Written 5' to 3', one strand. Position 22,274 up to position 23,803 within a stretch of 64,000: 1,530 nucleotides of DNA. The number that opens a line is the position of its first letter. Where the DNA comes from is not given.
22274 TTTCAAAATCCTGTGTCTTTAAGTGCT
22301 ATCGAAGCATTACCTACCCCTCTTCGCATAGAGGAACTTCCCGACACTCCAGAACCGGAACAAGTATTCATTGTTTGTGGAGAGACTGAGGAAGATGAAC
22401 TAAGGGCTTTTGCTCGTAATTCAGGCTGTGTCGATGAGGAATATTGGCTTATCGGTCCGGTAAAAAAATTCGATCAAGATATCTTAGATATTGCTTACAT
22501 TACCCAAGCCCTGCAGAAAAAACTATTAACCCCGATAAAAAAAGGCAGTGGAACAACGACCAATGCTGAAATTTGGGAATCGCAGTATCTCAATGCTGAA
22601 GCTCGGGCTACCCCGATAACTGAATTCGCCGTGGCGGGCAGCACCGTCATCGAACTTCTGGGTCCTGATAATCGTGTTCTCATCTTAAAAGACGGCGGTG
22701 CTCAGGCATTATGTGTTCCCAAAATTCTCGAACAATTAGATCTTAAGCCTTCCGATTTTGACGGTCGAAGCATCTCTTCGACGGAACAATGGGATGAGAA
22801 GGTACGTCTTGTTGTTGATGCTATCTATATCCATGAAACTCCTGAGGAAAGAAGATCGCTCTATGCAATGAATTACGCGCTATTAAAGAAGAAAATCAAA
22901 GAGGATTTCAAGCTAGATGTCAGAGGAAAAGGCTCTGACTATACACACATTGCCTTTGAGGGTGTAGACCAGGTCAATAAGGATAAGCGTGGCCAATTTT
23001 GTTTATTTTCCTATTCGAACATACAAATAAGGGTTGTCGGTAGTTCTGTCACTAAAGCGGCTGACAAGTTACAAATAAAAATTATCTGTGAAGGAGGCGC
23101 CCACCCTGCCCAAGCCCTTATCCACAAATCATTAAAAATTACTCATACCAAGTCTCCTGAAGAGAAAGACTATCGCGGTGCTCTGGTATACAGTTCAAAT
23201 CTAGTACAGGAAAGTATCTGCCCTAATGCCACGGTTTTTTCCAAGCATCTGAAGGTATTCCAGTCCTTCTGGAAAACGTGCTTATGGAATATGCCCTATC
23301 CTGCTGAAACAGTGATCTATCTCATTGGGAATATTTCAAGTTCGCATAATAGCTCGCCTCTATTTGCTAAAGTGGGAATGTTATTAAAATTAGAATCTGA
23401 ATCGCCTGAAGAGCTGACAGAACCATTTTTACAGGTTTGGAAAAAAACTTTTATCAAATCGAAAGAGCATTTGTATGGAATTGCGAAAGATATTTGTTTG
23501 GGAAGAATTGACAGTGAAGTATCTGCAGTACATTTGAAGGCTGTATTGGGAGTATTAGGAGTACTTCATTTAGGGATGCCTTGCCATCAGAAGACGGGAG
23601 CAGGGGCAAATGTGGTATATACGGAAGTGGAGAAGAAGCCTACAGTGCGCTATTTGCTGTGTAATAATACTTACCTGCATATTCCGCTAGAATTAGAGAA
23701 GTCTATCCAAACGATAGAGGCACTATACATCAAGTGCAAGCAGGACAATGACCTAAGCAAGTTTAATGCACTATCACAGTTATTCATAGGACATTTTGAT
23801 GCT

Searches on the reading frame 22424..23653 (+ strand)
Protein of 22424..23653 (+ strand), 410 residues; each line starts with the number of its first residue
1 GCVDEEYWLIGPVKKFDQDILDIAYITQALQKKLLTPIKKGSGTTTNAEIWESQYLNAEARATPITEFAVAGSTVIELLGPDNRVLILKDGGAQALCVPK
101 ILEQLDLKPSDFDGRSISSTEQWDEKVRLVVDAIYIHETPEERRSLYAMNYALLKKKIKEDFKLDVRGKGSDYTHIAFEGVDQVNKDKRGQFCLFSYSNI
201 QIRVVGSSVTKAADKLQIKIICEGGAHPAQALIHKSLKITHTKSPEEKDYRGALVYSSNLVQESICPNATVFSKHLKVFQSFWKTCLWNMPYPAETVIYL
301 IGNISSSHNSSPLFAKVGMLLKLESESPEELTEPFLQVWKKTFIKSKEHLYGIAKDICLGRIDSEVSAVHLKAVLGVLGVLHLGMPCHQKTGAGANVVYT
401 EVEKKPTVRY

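Call 81: predict_structure(alignment_id=A6)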
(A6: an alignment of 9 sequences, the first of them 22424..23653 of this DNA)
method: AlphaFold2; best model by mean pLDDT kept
length: 410 residues; sequences in the alignment: 9
mean_pLDDT: 85.4   pTM: 0.81
mean pLDDT of the five models: 85.4, 83.7, 82.9, 81.3, 80.4
residues with pLDDT >= 90: 207; 70-90: 164; 50-70: 15; < 50: 24
segments of 3 or more residues with pLDDT < 50: 387-410
pLDDT, mean of each block of 10 residues (from residue 1): 84 86 97 95 93 95 91 92 95 90 89 86 86 94 93 93 81 81 76 75 96 96 86 90 77 89 79 90 86 86 83 92 94 94 85 89 94 86 57 42 38
secondary structure, 60 per line:
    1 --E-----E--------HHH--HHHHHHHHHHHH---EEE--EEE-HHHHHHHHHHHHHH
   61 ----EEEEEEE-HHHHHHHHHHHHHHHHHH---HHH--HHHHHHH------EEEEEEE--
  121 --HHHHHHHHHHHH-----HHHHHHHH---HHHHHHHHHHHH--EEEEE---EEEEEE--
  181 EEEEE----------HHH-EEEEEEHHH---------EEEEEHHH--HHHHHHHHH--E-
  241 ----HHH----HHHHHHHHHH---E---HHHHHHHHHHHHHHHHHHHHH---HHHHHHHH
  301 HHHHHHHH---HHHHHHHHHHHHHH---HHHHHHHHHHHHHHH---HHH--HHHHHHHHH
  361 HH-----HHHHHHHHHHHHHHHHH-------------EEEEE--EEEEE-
elements in order: H23-34 E38-40 E43-45 H47-60 E65-71 H73-90 H99-105 E112-118 H123-134 H140-147 H151-162 E165-169 E173-178 E181-185 E200-205 E218-222 H228-236 H252-261 H269-289 H293-308 H312-325 H329-343 H352-362 H368-384 E398-402 E405-409
